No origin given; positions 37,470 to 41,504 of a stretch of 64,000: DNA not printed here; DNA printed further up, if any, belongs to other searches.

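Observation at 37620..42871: AT-rich two-gene cassette: flagellin plus a 1244-aa TPR-GT41-FkbM-FkbM fusion enzyme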

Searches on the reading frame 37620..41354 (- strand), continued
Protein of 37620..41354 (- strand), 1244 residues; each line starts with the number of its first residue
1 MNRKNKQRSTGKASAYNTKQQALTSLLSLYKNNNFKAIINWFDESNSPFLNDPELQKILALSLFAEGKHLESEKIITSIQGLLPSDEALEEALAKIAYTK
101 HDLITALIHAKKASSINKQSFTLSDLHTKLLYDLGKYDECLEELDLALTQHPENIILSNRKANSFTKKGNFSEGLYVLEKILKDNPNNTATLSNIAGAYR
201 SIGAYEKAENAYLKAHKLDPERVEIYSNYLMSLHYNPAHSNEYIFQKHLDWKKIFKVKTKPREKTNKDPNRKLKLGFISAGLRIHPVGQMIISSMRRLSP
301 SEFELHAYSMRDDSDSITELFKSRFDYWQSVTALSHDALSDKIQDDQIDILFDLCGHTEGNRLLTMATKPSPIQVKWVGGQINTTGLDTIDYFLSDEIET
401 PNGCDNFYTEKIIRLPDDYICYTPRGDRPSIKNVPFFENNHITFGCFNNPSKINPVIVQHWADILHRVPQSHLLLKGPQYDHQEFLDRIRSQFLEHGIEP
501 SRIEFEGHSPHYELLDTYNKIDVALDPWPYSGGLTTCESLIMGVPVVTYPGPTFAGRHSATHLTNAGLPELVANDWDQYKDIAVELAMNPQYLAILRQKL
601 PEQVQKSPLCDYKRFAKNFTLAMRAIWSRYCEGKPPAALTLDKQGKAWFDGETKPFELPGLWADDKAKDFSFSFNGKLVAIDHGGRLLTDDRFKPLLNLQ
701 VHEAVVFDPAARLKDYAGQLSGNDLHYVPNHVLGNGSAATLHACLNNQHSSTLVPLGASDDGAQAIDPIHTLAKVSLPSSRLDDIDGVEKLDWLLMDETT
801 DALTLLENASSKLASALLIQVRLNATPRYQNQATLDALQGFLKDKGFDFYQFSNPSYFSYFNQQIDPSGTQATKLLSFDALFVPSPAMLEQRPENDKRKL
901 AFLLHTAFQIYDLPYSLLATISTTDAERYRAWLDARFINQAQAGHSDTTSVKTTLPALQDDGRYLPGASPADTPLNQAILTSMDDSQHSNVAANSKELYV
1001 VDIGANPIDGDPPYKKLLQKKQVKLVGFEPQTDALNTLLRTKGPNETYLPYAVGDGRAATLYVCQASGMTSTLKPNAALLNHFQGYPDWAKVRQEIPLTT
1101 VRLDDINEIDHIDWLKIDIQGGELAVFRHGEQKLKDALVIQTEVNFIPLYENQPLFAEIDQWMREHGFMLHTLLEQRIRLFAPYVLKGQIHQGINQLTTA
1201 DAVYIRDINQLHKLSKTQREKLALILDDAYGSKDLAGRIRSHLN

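Call 42: search_solved_structures(query=window:37620-41354:-, max_evalue=0.001, show_alignments=2)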
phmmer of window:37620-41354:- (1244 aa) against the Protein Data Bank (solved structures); distinct sequences matched with E-value up to 0.001: 59.
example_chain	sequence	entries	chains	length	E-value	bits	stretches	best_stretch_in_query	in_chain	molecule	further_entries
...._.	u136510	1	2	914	2.9e-85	290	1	132-643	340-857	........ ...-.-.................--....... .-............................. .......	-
8dtf_A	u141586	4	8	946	8.5e-85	288.5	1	132-643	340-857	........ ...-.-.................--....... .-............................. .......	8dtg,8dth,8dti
5djs_A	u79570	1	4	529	1.3e-70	241.5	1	169-632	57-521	Tetratricopeptide TPR_2 repeat protein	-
5a01_A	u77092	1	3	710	1.1e-42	149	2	441-637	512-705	O-GLYCOSYLTRANSFERASE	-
7yea_A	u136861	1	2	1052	1.2e-42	148.9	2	441-637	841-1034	UDP-N-acetylglucosamine--peptide N-acetylglucosaminyltransferase 110 kDa subunit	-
7ntf_A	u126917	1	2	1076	1.4e-42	148.7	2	441-637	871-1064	Isoform 1 of UDP-N-acetylglucosamine--peptide N-acetylglucosaminyltransferase 110 kDa subu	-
7yeh_B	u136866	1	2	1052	1.5e-42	148.6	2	441-637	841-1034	UDP-N-acetylglucosamine--peptide N-acetylglucosaminyltransferase 110 kDa subunit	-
2vsn_A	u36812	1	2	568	6.3e-41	143.2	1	261-629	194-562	XCOGT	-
6q4m_A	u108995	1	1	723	7.5e-41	142.9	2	441-637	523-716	UDP-N-acetylglucosamine--peptide N-acetylglucosaminyltransferase 110 kDa subunit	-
5hgv_A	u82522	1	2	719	1.1e-40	142.4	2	441-637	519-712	UDP-N-acetylglucosamine--peptide N-acetylglucosaminyltransferase 110 kDa subunit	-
6tka_AAA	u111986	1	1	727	1.5e-40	141.9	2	441-637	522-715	UDP-N-acetylglucosamine--peptide N-acetylglucosaminyltransferase 110 kDa subunit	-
6ibo_A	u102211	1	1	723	1.5e-40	141.9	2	441-637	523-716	UDP-N-acetylglucosamine--peptide N-acetylglucosaminyltransferase 110 kDa subunit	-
8cm9_A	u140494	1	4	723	1.5e-40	141.9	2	441-637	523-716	UDP-N-acetylglucosamine--peptide N-acetylglucosaminyltransferase 110 kDa subunit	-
3pe3_A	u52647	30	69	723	1.6e-40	141.8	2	441-637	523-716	UDP-N-acetylglucosamine--peptide N-acetylglucosaminyltransferase 110 kDa subunit | UDP-N-ACETYLGLUCOSAMINE--PEPTIDE N-ACETYLGLUCOSAMINYL TRANSFERASE 110 KDA SUB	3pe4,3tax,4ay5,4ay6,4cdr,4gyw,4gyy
2jlb_A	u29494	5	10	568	1.6e-40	141.8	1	261-629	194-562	XCC0866 | XCOGT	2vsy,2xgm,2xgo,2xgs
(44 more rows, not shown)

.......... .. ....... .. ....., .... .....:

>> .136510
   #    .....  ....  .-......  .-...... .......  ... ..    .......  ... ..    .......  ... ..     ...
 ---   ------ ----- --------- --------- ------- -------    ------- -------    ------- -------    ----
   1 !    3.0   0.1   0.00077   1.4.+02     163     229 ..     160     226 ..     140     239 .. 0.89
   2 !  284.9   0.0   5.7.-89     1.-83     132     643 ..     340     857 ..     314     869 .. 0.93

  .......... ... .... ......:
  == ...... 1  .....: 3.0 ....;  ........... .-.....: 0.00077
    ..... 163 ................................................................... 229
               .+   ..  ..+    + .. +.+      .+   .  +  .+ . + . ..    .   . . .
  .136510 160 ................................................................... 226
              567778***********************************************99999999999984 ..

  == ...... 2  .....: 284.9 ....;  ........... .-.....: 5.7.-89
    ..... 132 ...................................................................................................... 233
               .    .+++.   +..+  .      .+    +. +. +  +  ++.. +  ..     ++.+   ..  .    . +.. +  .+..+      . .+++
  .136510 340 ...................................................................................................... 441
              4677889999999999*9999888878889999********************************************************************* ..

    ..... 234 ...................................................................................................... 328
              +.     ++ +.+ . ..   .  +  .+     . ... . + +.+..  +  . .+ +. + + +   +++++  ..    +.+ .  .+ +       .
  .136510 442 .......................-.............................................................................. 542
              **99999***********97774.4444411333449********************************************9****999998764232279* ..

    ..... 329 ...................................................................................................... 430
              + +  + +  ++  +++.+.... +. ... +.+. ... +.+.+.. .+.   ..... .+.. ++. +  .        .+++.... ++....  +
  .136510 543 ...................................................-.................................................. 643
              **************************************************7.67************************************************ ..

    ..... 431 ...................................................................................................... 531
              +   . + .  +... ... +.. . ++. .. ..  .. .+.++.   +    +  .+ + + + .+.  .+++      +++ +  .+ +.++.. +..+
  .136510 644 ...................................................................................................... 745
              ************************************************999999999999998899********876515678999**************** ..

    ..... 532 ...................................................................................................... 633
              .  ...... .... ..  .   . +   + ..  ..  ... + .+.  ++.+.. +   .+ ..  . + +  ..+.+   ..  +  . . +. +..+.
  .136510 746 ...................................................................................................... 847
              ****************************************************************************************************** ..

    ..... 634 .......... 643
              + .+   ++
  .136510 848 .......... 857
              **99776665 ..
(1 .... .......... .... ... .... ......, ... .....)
